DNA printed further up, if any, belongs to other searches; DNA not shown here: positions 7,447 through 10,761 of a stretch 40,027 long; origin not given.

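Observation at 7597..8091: All eight [2Fe-2S] cysteine ligands replaced, at exact canonical spacing, in a fused molybdenum-hydroxylase-family protein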

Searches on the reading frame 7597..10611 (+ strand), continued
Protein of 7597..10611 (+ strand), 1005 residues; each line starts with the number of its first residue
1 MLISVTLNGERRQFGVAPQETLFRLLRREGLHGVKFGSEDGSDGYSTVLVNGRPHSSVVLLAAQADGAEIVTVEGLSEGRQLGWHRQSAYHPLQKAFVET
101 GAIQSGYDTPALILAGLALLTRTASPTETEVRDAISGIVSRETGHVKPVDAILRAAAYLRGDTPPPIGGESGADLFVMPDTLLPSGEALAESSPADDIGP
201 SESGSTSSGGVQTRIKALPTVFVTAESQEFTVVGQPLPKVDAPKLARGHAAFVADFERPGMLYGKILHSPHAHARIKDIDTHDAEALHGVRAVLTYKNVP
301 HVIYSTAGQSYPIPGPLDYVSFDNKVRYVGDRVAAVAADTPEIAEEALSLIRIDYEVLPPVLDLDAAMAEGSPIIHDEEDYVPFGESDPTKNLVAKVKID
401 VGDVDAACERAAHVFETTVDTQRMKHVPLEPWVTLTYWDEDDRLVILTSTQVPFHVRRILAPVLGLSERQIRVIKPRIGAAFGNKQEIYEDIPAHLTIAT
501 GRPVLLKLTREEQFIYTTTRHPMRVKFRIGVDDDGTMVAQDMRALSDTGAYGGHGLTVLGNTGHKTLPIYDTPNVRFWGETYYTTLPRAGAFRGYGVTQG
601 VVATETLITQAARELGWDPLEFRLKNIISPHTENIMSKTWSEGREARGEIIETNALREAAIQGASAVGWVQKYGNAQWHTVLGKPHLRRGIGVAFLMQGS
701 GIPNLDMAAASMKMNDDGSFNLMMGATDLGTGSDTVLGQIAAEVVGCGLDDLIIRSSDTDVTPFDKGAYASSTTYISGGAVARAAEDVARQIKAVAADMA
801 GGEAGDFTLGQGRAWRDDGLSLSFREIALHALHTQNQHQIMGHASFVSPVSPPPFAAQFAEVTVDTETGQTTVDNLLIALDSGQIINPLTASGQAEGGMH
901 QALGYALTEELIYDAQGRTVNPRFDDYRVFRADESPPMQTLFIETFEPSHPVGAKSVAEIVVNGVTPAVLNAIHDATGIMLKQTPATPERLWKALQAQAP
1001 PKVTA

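Call 8: find_homologous_proteins(query=window:7597-10611:+, max_evalue=1e-10)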
Query window:7597-10611:+ (1005 aa): 7606 proteins with E <= 1e-10 among 8000 candidates; the best 120 are listed.
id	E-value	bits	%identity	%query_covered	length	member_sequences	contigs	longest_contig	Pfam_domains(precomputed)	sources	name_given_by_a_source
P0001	0.0e+0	2133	93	100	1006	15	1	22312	PF02738.24,PF20256.4,PF01799.26,PF01315.28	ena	-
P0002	0.0e+0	2122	93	100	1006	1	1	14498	PF02738.24,PF20256.4,PF01799.26,PF01315.28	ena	-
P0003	0.0e+0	1925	84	100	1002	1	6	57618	PF02738.24,PF20256.4,PF01799.26,PF01315.28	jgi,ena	-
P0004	0.0e+0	1867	82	100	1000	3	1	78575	PF02738.24,PF20256.4,PF01799.26,PF01315.28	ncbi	ncbi:MAG: molybdopterin-dependent oxidoreductase [Anaerolineae bacterium]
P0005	0.0e+0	1842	82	100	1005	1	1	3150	PF02738.24,PF20256.4,PF01799.26,PF01315.28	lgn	-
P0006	0.0e+0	1841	81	100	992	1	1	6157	PF02738.24,PF20256.4,PF01799.26,PF01315.28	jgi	jgi:putative selenate reductase molybdopterin-binding subunit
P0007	0.0e+0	1838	81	100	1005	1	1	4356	PF02738.24,PF20256.4,PF01799.26,PF01315.28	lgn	-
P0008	0.0e+0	1837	81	99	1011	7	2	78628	PF02738.24,PF20256.4,PF01799.26,PF01315.28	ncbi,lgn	-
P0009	0.0e+0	1834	80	100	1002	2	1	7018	PF02738.24,PF20256.4,PF01799.26,PF01315.28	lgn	-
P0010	0.0e+0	1834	81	99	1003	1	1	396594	PF02738.24,PF20256.4,PF01799.26,PF01315.28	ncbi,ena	-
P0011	0.0e+0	1822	81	100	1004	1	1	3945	PF02738.24,PF20256.4,PF01799.26,PF01315.28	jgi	jgi:putative selenate reductase molybdopterin-binding subunit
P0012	0.0e+0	1814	80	100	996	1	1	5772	PF02738.24,PF20256.4,PF01799.26,PF01315.28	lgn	-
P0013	0.0e+0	1808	81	100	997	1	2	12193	PF02738.24,PF20256.4,PF01799.26,PF01315.28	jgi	jgi:putative selenate reductase molybdopterin-binding subunit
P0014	0.0e+0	1807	80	100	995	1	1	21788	PF02738.24,PF20256.4,PF01799.26,PF01315.28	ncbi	ncbi:MAG: molybdopterin-dependent oxidoreductase [Anaerolineae bacterium]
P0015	0.0e+0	1807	79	100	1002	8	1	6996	PF02738.24,PF20256.4,PF01799.26,PF01315.28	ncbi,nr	ncbi:MAG: molybdopterin-dependent oxidoreductase [Anaerolineae bacterium]|nr:molybdopterin-dependent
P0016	0.0e+0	1807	80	100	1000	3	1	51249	PF02738.24,PF20256.4,PF01799.26,PF01315.28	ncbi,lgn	-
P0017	0.0e+0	1792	79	100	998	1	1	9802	PF02738.24,PF20256.4,PF01799.26,PF01315.28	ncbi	ncbi:MAG: molybdopterin-dependent oxidoreductase [Anaerolineae bacterium]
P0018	0.0e+0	1791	79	100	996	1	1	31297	PF02738.24,PF20256.4,PF01799.26,PF01315.28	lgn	-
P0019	0.0e+0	1787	79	100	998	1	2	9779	PF02738.24,PF20256.4,PF01799.26,PF01315.28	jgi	jgi:putative selenate reductase molybdopterin-binding subunit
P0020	0.0e+0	1782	79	99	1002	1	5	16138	PF02738.24,PF20256.4,PF01799.26,PF01315.28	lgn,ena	-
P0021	0.0e+0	1775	79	99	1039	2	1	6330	PF02738.24,PF20256.4,PF01799.26,PF01315.28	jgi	jgi:putative selenate reductase molybdopterin-binding subunit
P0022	0.0e+0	1773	79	100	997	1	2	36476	PF02738.24,PF20256.4,PF01799.26,PF01315.28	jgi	jgi:putative selenate reductase molybdopterin-binding subunit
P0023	0.0e+0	1773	79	99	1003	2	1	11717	PF02738.24,PF20256.4,PF01799.26,PF01315.28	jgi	jgi:putative selenate reductase molybdopterin-binding subunit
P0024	0.0e+0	1769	78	99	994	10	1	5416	PF02738.24,PF20256.4,PF01799.26,PF01315.28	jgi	jgi:putative selenate reductase molybdopterin-binding subunit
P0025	0.0e+0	1767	78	100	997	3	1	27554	PF02738.24,PF20256.4,PF01799.26,PF01315.28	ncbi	-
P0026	0.0e+0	1766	80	99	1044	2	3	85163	PF02738.24,PF20256.4,PF01799.26,PF01315.28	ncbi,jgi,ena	-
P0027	0.0e+0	1761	78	100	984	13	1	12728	PF02738.24,PF20256.4,PF01799.26,PF01315.28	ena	-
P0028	0.0e+0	1754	78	100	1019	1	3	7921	PF02738.24,PF20256.4,PF01799.26,PF01315.28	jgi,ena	-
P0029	0.0e+0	1754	78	99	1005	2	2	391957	PF02738.24,PF20256.4,PF01799.26,PF01315.28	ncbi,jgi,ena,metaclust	ncbi:MAG: molybdopterin cofactor-binding domain-containing protein [Anaerolineae bacterium]|metaclus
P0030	0.0e+0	1746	77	99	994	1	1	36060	PF02738.24,PF20256.4,PF01799.26,PF01315.28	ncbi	-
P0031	0.0e+0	1743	78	99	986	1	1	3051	PF02738.24,PF20256.4,PF01799.26,PF01315.28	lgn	-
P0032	0.0e+0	1740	77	99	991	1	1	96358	PF02738.24,PF20256.4,PF01799.26,PF01315.28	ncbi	-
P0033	0.0e+0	1736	78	99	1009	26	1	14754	PF02738.24,PF20256.4,PF01799.26,PF01315.28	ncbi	-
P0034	0.0e+0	1733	81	96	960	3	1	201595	PF02738.24,PF20256.4,PF01799.26,PF01315.28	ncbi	-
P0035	0.0e+0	1730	77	99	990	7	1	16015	PF02738.24,PF20256.4,PF01799.26,PF01315.28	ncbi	-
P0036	0.0e+0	1730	76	100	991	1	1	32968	PF02738.24,PF20256.4,PF01799.26,PF01315.28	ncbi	-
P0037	0.0e+0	1729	76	100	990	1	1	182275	PF02738.24,PF20256.4,PF01799.26,PF01315.28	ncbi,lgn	ncbi:MAG: molybdopterin-dependent oxidoreductase [Anaerolineae bacterium]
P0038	0.0e+0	1726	76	99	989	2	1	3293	PF02738.24,PF20256.4,PF01799.26,PF01315.28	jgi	jgi:putative selenate reductase molybdopterin-binding subunit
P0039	0.0e+0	1721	76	99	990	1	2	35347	PF02738.24,PF20256.4,PF01799.26,PF01315.28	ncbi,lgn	ncbi:MAG: molybdopterin-dependent oxidoreductase [Anaerolineales bacterium]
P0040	0.0e+0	1718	76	99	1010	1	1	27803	PF02738.24,PF20256.4,PF01799.26,PF01315.28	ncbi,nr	ncbi:MAG: molybdopterin-dependent oxidoreductase [Anaerolineae bacterium]|nr:molybdopterin-dependent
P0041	0.0e+0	1718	76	99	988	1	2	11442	PF02738.24,PF20256.4,PF01799.26,PF01315.28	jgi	jgi:putative selenate reductase molybdopterin-binding subunit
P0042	0.0e+0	1716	76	99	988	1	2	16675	PF02738.24,PF20256.4,PF01799.26,PF01315.28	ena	-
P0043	0.0e+0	1711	76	99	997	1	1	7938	PF02738.24,PF20256.4,PF01799.26,PF01315.28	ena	-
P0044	0.0e+0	1710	75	99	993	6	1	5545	PF02738.24,PF20256.4,PF01799.26,PF01315.28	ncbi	-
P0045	0.0e+0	1709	76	99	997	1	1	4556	PF02738.24,PF20256.4,PF01799.26,PF01315.28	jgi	jgi:putative selenate reductase molybdopterin-binding subunit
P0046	0.0e+0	1703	75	99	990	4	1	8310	PF02738.24,PF20256.4,PF01799.26,PF01315.28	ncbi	-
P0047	0.0e+0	1698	75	99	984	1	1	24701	PF02738.24,PF20256.4,PF01799.26,PF01315.28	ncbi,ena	-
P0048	0.0e+0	1698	76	99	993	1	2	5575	PF02738.24,PF20256.4,PF01799.26,PF01315.28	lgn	-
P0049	0.0e+0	1696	74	99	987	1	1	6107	PF02738.24,PF20256.4,PF01799.26,PF01315.28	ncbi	-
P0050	0.0e+0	1695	75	99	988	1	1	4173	PF02738.24,PF20256.4,PF01799.26,PF01315.28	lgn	-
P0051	0.0e+0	1684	74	99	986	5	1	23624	PF02738.24,PF20256.4,PF01799.26,PF01315.28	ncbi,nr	ncbi:MAG TPA: molybdopterin-dependent oxidoreductase [Thermoflexia bacterium]|nr:molybdopterin-depen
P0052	0.0e+0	1683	92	80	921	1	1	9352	PF02738.24,PF20256.4,PF01799.26,PF01315.28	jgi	-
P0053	0.0e+0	1680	74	100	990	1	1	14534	PF02738.24,PF20256.4,PF01799.26,PF01315.28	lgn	-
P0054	0.0e+0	1678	75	99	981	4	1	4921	PF02738.24,PF20256.4,PF01799.26,PF01315.28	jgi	-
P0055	0.0e+0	1677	74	99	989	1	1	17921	PF02738.24,PF20256.4,PF01799.26,PF01315.28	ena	-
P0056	0.0e+0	1671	74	99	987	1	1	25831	PF02738.24,PF20256.4,PF01799.26,PF01315.28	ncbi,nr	ncbi:MAG: molybdopterin-dependent oxidoreductase [Anaerolineae bacterium]|nr:molybdopterin-dependent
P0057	0.0e+0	1669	73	99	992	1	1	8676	PF02738.24,PF20256.4,PF01799.26,PF01315.28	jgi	jgi:putative selenate reductase molybdopterin-binding subunit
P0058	0.0e+0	1664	74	99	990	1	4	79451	PF02738.24,PF20256.4,PF01799.26,PF01315.28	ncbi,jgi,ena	-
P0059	0.0e+0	1657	73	99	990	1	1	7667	PF02738.24,PF20256.4,PF01799.26,PF01315.28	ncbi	-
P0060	0.0e+0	1657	74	99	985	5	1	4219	PF02738.24,PF20256.4,PF01799.26,PF01315.28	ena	-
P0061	0.0e+0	1655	73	99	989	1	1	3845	PF02738.24,PF20256.4,PF01799.26,PF01315.28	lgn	-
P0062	0.0e+0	1653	74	99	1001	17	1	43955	PF02738.24,PF20256.4,PF01799.26,PF01315.28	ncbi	-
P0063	0.0e+0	1641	74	99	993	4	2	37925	PF02738.24,PF20256.4,PF01799.26,PF01315.28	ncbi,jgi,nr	ncbi:MAG TPA: molybdopterin-dependent oxidoreductase [Anaerolineae bacterium]|nr:molybdopterin-depen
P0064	0.0e+0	1629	74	99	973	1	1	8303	PF02738.24,PF20256.4,PF01799.26,PF01315.28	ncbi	-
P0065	0.0e+0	1627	72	99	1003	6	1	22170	PF02738.24,PF20256.4,PF01799.26,PF01315.28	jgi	-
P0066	0.0e+0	1626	72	99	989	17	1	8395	PF02738.24,PF20256.4,PF01799.26,PF01315.28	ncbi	-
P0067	0.0e+0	1623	73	99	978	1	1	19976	PF02738.24,PF20256.4,PF01799.26,PF01315.28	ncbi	-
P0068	0.0e+0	1623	72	99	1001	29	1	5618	PF02738.24,PF20256.4,PF01799.26,PF01315.28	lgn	-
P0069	0.0e+0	1621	72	99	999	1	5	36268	PF02738.24,PF20256.4,PF01799.26,PF01315.28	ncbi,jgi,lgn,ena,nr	ncbi:MAG TPA: molybdopterin-dependent oxidoreductase [Anaerolineae bacterium]|nr:molybdopterin-depen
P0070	0.0e+0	1609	73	99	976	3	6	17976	PF02738.24,PF20256.4,PF01799.26,PF01315.28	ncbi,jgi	-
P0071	0.0e+0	1599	73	99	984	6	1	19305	PF02738.24,PF20256.4,PF01799.26,PF01315.28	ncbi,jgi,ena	jgi:putative selenate reductase molybdopterin-binding subunit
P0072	0.0e+0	1594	71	99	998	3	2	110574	PF02738.24,PF20256.4,PF01799.26,PF01315.28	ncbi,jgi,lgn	-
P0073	0.0e+0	1592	71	99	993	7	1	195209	PF02738.24,PF20256.4,PF01799.26,PF01315.28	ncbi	-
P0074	0.0e+0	1589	71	99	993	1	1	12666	PF02738.24,PF20256.4,PF01799.26,PF01315.28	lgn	-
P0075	0.0e+0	1549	71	99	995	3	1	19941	PF02738.24,PF20256.4,PF01799.26,PF01315.28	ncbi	-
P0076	0.0e+0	1538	70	99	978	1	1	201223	PF02738.24,PF20256.4,PF01799.26,PF01315.28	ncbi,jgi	-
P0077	0.0e+0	1521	75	88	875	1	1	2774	PF02738.24,PF20256.4,PF01315.28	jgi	jgi:putative selenate reductase molybdopterin-binding subunit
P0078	0.0e+0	1510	71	96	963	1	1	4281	PF02738.24,PF20256.4,PF01799.26,PF01315.28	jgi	jgi:putative selenate reductase molybdopterin-binding subunit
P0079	0.0e+0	1501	77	86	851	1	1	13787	PF02738.24,PF20256.4,PF01315.28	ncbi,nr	ncbi:MAG: molybdopterin-dependent oxidoreductase, partial [Anaerolineae bacterium]|nr:molybdopterin-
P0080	0.0e+0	1371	63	99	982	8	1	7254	PF02738.24,PF20256.4,PF01799.26,PF00111.33,PF13085.12,PF01315.28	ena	-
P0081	0.0e+0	1368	63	99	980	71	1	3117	PF02738.24,PF20256.4,PF01799.26,PF00111.33,PF13085.12,PF01315.28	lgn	-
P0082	0.0e+0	1360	63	99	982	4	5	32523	PF02738.24,PF20256.4,PF01799.26,PF00111.33,PF13085.12,PF01315.28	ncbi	ncbi:MAG: molybdopterin-dependent oxidoreductase [Anaerolineae bacterium]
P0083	0.0e+0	1356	62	99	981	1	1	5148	PF02738.24,PF20256.4,PF01799.26,PF00111.33,PF13085.12,PF01315.28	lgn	-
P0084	0.0e+0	1352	62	99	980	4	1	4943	PF02738.24,PF20256.4,PF01799.26,PF00111.33,PF13085.12,PF01315.28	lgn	-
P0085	0.0e+0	1348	62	99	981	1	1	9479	PF02738.24,PF20256.4,PF01799.26,PF00111.33,PF13085.12,PF01315.28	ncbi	-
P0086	0.0e+0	1347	61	99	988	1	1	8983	PF02738.24,PF20256.4,PF01799.26,PF00111.33,PF13085.12,PF01315.28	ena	-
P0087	0.0e+0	1347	62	99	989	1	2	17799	PF02738.24,PF20256.4,PF01799.26,PF00111.33,PF13085.12,PF01315.28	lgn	-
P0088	0.0e+0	1345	61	99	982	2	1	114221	PF02738.24,PF20256.4,PF01799.26,PF00111.33,PF13085.12,PF01315.28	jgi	-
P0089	0.0e+0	1344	62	99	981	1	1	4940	PF02738.24,PF20256.4,PF01799.26,PF00111.33,PF13085.12,PF01315.28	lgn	-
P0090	0.0e+0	1343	62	99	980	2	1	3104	PF02738.24,PF20256.4,PF01799.26,PF00111.33,PF13085.12,PF01315.28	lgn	-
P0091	0.0e+0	1342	61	99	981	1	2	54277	PF02738.24,PF20256.4,PF01799.26,PF00111.33,PF13085.12,PF01315.28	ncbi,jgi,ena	-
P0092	0.0e+0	1341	61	99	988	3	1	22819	PF02738.24,PF20256.4,PF01799.26,PF00111.33,PF13085.12,PF01315.28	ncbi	-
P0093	0.0e+0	1334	85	68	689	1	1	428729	PF02738.24,PF20256.4,PF01315.28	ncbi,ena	-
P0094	0.0e+0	1331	61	99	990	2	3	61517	PF02738.24,PF20256.4,PF01799.26,PF00111.33,PF13085.12,PF01315.28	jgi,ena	-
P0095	0.0e+0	1319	61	99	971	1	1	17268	PF02738.24,PF20256.4,PF01799.26,PF00111.33,PF13085.12,PF01315.28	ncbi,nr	ncbi:MAG: molybdopterin-dependent oxidoreductase [Anaerolineae bacterium]|nr:molybdopterin-dependent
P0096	0.0e+0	1306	60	99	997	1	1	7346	PF02738.24,PF20256.4,PF01799.26,PF00111.33,PF13085.12,PF01315.28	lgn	-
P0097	0.0e+0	1295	58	99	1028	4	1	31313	PF02738.24,PF20256.4,PF01799.26,PF00111.33,PF13085.12,PF01315.28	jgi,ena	-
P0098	0.0e+0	1267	59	99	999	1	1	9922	PF02738.24,PF20256.4,PF01799.26,PF00111.33,PF13085.12,PF01315.28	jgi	jgi:putative selenate reductase molybdopterin-binding subunit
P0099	0.0e+0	1257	58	99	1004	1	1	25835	PF02738.24,PF20256.4,PF01799.26,PF00111.33,PF01315.28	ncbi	-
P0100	0.0e+0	1256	59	99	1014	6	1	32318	PF02738.24,PF20256.4,PF01799.26,PF00111.33,PF13085.12,PF01315.28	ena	-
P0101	0.0e+0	1255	59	99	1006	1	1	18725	PF02738.24,PF20256.4,PF01799.26,PF00111.33,PF01315.28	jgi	jgi:putative selenate reductase molybdopterin-binding subunit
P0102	0.0e+0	1253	58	99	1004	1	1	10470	PF02738.24,PF20256.4,PF01799.26,PF00111.33,PF13085.12,PF01315.28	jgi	-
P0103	0.0e+0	1252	59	99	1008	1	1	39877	PF02738.24,PF20256.4,PF01799.26,PF00111.33,PF01315.28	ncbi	ncbi:MAG: molybdopterin-dependent oxidoreductase [Anaerolineae bacterium]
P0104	0.0e+0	1251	58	99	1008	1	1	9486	PF02738.24,PF20256.4,PF01799.26,PF00111.33,PF13085.12,PF01315.28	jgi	jgi:putative selenate reductase molybdopterin-binding subunit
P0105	0.0e+0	1250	58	99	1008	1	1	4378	PF02738.24,PF20256.4,PF01799.26,PF00111.33,PF13085.12,PF01315.28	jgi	jgi:putative selenate reductase molybdopterin-binding subunit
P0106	0.0e+0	1250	59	99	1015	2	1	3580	PF02738.24,PF20256.4,PF01799.26,PF00111.33,PF01315.28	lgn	-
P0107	0.0e+0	1248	58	99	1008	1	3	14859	PF02738.24,PF20256.4,PF01799.26,PF00111.33,PF13085.12,PF01315.28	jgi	jgi:putative selenate reductase molybdopterin-binding subunit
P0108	0.0e+0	1248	58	99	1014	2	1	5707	PF02738.24,PF20256.4,PF01799.26,PF00111.33,PF01315.28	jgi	jgi:putative selenate reductase molybdopterin-binding subunit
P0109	0.0e+0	1247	57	99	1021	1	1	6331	PF02738.24,PF20256.4,PF01799.26,PF00111.33,PF13085.12,PF01315.28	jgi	jgi:putative selenate reductase molybdopterin-binding subunit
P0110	0.0e+0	1246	58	99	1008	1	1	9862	PF02738.24,PF20256.4,PF01799.26,PF00111.33,PF13085.12,PF01315.28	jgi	jgi:putative selenate reductase molybdopterin-binding subunit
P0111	0.0e+0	1246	58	99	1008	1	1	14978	PF02738.24,PF20256.4,PF01799.26,PF00111.33,PF13085.12,PF01315.28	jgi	jgi:putative selenate reductase molybdopterin-binding subunit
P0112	0.0e+0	1245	58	99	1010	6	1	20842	PF02738.24,PF20256.4,PF01799.26,PF00111.33,PF13085.12,PF01315.28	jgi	-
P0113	0.0e+0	1243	57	99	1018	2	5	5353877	PF02738.24,PF20256.4,PF01799.26,PF00111.33,PF01315.28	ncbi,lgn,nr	ncbi:MAG: molybdopterin-dependent oxidoreductase [Anaerolineales bacterium]|nr:MAG: molybdopterin-de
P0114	0.0e+0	1243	58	99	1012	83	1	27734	PF02738.24,PF20256.4,PF01799.26,PF00111.33,PF01315.28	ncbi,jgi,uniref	ncbi:molybdopterin-dependent oxidoreductase [Thermoflexus sp.]|jgi:putative selenate reductase molyb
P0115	0.0e+0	1242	58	99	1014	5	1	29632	PF02738.24,PF20256.4,PF01799.26,PF00111.33,PF13085.12,PF01315.28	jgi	jgi:putative selenate reductase molybdopterin-binding subunit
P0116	0.0e+0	1242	58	99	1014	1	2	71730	PF02738.24,PF20256.4,PF01799.26,PF00111.33,PF13085.12,PF01315.28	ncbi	-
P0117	0.0e+0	1242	57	99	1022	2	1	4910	PF02738.24,PF20256.4,PF01799.26,PF00111.33,PF01315.28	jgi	jgi:putative selenate reductase molybdopterin-binding subunit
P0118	0.0e+0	1241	58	99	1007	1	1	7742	PF02738.24,PF20256.4,PF01799.26,PF00111.33,PF13085.12,PF01315.28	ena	-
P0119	0.0e+0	1241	57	100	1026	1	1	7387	PF02738.24,PF20256.4,PF01799.26,PF00111.33,PF01315.28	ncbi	-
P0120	0.0e+0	1241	58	99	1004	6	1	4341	PF02738.24,PF20256.4,PF01799.26,PF00111.33,PF01315.28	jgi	jgi:putative selenate reductase molybdopterin-binding subunit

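Call 13: find_encoding_contigs(protein=P0076, flank=8000, max_places=1)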
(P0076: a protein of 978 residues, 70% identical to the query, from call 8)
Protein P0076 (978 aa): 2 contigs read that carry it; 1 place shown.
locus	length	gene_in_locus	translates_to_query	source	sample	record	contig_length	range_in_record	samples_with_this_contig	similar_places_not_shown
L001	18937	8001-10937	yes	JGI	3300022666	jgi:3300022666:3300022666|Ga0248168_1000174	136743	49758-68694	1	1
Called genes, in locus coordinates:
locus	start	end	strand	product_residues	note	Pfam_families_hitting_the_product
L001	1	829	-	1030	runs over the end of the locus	PF06739:SBBP (weak), PF16640:Big_3_5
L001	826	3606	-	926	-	PF06739:SBBP (weak), PF16640:Big_3_5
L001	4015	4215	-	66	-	-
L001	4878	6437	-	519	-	PF06739:SBBP (faint)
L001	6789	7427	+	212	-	PF06971:Put_DNA-bind_N, PF02629:CoA_binding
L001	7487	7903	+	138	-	-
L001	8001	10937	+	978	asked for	PF01799:Fer2_2, PF01315:Ald_Xan_dh_C, PF02738:MoCoBD_1, PF20256:MoCoBD_2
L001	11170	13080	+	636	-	PF00012:HSP70, PF06723:MreB_Mbl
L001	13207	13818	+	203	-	PF01025:GrpE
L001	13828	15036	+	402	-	PF00226:DnaJ, PF01556:DnaJ_C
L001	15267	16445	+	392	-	PF00089:Trypsin, PF13365:Trypsin_2, PF13180:PDZ_2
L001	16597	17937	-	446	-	PF01134:GIDA, PF01262:AlaDh_PNT_C (faint), PF07992:Pyr_redox_2 (weak), PF12831:FAD_oxidored (faint)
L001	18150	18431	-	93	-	PF09413:DUF2007 (weak)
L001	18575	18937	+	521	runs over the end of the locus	-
